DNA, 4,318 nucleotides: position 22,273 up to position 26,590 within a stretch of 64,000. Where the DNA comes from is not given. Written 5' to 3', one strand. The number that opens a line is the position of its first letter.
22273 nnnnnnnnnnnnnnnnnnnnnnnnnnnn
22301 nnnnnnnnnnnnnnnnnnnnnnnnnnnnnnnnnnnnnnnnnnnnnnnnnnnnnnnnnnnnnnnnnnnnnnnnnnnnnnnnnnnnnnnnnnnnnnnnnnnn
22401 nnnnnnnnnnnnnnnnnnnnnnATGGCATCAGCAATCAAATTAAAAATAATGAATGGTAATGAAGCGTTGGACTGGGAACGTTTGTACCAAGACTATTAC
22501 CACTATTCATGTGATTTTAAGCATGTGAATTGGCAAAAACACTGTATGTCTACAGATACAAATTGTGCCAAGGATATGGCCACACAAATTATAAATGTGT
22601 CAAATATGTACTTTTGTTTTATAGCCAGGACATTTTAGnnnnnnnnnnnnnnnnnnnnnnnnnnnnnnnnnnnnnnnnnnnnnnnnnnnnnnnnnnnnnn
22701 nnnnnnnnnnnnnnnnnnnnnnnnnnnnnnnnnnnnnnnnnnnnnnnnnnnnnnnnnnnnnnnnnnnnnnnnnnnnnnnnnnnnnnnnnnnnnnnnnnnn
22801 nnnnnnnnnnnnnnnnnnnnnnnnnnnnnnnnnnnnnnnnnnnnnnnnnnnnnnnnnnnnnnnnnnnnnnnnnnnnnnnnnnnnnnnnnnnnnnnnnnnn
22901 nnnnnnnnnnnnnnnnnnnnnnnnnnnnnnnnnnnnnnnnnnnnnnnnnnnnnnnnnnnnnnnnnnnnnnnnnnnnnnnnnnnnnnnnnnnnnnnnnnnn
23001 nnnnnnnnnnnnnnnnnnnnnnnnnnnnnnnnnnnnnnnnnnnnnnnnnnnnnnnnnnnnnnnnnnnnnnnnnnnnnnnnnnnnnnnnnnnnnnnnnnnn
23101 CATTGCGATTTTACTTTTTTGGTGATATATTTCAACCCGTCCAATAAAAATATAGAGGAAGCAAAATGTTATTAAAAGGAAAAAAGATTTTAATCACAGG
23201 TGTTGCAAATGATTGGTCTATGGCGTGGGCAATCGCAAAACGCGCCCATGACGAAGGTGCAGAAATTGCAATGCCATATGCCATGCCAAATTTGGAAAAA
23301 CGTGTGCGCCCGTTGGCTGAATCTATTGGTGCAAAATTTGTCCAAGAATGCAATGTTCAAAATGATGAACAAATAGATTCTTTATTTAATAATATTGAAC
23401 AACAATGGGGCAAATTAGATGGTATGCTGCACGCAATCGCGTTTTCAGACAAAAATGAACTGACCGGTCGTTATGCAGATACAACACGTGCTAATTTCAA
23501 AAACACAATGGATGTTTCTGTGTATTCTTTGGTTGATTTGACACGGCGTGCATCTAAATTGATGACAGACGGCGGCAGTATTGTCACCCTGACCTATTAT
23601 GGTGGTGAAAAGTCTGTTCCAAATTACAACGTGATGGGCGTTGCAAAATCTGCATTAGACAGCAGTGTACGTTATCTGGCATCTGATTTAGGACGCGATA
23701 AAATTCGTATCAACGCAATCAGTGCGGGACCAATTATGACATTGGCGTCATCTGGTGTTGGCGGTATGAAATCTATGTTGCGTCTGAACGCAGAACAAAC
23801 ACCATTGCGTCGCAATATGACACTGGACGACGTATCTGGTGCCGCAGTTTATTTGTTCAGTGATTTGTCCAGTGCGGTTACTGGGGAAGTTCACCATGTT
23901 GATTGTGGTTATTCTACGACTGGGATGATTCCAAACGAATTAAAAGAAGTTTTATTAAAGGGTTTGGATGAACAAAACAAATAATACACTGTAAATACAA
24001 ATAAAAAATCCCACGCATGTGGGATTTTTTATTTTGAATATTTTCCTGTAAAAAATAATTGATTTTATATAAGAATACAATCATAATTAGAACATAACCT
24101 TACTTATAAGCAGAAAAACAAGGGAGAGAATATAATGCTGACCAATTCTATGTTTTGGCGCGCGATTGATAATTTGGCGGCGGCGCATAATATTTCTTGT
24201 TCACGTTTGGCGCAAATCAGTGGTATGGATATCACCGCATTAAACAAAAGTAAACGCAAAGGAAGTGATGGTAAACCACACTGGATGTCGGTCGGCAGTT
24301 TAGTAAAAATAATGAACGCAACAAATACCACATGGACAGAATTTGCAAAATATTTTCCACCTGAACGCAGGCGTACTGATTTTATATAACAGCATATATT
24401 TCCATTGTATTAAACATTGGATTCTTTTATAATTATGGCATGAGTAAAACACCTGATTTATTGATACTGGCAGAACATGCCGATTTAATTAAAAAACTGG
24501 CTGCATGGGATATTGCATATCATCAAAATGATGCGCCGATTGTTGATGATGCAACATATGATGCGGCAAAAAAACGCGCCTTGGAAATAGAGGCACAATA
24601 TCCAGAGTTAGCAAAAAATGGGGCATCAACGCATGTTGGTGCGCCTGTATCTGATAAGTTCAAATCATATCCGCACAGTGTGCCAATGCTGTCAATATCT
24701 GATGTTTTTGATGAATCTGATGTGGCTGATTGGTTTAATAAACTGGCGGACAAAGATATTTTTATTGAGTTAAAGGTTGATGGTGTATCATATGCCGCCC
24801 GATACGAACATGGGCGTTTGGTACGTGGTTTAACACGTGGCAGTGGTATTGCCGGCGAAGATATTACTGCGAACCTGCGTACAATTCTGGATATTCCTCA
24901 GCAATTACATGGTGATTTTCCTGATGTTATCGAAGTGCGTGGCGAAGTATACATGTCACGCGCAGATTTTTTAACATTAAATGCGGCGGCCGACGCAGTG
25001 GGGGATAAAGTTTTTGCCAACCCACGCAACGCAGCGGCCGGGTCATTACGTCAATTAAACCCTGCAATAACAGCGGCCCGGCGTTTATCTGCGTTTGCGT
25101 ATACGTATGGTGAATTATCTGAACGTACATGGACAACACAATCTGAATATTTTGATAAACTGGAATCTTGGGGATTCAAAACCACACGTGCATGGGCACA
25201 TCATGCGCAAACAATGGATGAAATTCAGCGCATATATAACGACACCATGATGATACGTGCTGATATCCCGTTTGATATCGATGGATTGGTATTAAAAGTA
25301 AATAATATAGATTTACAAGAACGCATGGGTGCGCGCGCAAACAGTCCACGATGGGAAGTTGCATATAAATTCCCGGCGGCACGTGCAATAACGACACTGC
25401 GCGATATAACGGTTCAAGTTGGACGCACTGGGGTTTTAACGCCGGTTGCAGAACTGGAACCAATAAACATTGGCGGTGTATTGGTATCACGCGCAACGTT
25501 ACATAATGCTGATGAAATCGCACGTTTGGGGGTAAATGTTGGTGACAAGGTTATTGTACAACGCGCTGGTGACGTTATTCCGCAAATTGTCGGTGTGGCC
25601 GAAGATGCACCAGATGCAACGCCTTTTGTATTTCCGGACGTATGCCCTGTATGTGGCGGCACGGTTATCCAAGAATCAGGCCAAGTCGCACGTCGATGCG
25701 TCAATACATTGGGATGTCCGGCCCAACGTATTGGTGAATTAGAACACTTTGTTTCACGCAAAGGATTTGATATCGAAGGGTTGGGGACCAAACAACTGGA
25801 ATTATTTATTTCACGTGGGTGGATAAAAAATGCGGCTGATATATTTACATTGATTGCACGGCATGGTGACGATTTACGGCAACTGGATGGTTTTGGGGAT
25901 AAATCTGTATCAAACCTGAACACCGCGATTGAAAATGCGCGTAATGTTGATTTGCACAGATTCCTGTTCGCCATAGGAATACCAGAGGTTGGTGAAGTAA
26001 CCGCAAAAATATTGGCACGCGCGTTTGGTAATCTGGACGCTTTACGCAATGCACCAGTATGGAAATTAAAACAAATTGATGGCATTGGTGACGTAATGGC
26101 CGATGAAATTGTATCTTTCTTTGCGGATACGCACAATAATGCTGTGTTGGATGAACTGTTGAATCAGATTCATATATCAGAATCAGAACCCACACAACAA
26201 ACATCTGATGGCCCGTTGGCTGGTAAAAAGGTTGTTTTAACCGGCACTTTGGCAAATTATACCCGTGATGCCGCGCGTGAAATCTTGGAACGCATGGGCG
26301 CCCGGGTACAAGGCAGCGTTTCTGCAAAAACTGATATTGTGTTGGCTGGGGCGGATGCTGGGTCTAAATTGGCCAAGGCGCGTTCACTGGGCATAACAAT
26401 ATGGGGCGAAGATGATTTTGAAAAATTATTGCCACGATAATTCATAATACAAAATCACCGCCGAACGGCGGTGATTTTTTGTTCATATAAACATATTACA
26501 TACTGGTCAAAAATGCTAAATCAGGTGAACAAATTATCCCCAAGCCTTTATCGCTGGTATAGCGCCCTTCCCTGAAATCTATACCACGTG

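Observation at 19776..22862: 3.1 kb non-coding tract with about 25 copies of the palindrome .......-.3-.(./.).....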

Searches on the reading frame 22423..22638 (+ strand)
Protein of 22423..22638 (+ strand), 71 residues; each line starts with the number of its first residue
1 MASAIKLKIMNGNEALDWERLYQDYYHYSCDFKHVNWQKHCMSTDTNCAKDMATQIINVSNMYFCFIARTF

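Call 64: search_protein_families(library=phrogs, proteins=[window:22423-22638:+], max_evalue=0.01)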
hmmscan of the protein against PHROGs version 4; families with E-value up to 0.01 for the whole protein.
window:22423-22638:+ (71 aa): 0 families

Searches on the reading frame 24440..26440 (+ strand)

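Call 10: search_protein_families(library=pfam, proteins=[window:24440-26440:+], max_evalue=0.01)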
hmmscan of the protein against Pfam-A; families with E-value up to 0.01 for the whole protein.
window:24440-26440:+ (666 aa): 8 families
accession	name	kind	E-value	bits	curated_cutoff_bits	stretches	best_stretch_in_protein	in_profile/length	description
PF01653.23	DNA_ligase_aden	-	1.6e-78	264.1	27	1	73-313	3-252/253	NAD-dependent DNA ligase adenylation domain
PF03120.22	DNA_ligase_OB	-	9e-33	112.4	32.9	1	318-390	2-74/79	NAD-dependent DNA ligase OB-fold domain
PF12826.13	HHH_2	-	2.6e-22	79.2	27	1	507-569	1-63/64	Helix-hairpin-helix motif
PF00533.33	BRCT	-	4.7e-12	46.4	21.3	1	590-661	3-75/78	BRCA1 C Terminus (BRCT) domain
PF03119.21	DNA_ligase_ZBD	-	6.8e-09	35.9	25.8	1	402-428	2-27/27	NAD-dependent DNA ligase C4 zinc finger domain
PF14520.12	HHH_5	-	1.8e-08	35.2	27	1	508-561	1-55/57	Helix-hairpin-helix domain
PF22745.1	Nlig-Ia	-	0.00083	20.4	27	1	25-59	18-52/92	DNA ligase-like, N-terminal NAD+-binding domain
PF12738.14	PTCB-BRCT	-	0.0015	18.9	22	1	598-654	3-58/63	twin BRCT domain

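Call 11: search_protein_families(library=ncbifam, proteins=[window:24440-26440:+], max_evalue=0.01)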
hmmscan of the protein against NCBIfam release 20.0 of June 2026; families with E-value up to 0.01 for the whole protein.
window:24440-26440:+ (666 aa): 13 families
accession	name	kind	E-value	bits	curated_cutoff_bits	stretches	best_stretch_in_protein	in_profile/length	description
NF005932.1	PRK07956.1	equivalog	2.9e-240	799.3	369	1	13-664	3-664/664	NAD-dependent DNA ligase LigA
TIGR00575.1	dnlj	equivalog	4.5e-212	706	444.45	1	16-660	1-652/652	NAD-dependent DNA ligase LigA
NF010931.0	PRK14351.1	equivalog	1.9e-179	598.5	1051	1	19-664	42-682/692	NAD-dependent DNA ligase LigA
NF010930.0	PRK14350.1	equivalog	1.1e-111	374.3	652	1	12-663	8-664/669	NAD-dependent DNA ligase LigA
NF005987.0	PRK08097.1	equivalog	5e-67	226.6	498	1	11-579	32-557/562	NAD-dependent DNA ligase LigB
NF004844.0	PRK06195.1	equivalog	1.1e-07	31.6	373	1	585-645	213-273/309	DNA polymerase III subunit epsilon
NF047932.1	antiphage_GapS2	exception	6.7e-06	26.4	330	1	595-654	124-186/189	anti-phage protein GapS2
NF010337.0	PRK13766.1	equivalog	2.3e-05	22.7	610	1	512-563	726-777/781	Hef nuclease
NF011262.0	PRK14668.1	equivalog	0.0011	17.4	544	1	513-557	529-573/577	excinuclease ABC subunit C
NF010009.0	PRK13482.1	equivalog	0.0012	18.1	201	0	514-571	297-354/357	DNA integrity scanning diadenylate cyclase DisA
NF001824.0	PRK00558.1-5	equivalog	0.0015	17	451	1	513-564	596-647/652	excinuclease ABC subunit UvrC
NF000642.1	PRK00024.1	equivalog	0.0037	17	180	0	521-584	35-96/212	RadC family protein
TIGR01448.2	helicase_RecD2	equivalog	0.0046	15.2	500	1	498-581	68-152/713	SF1B family DNA helicase RecD2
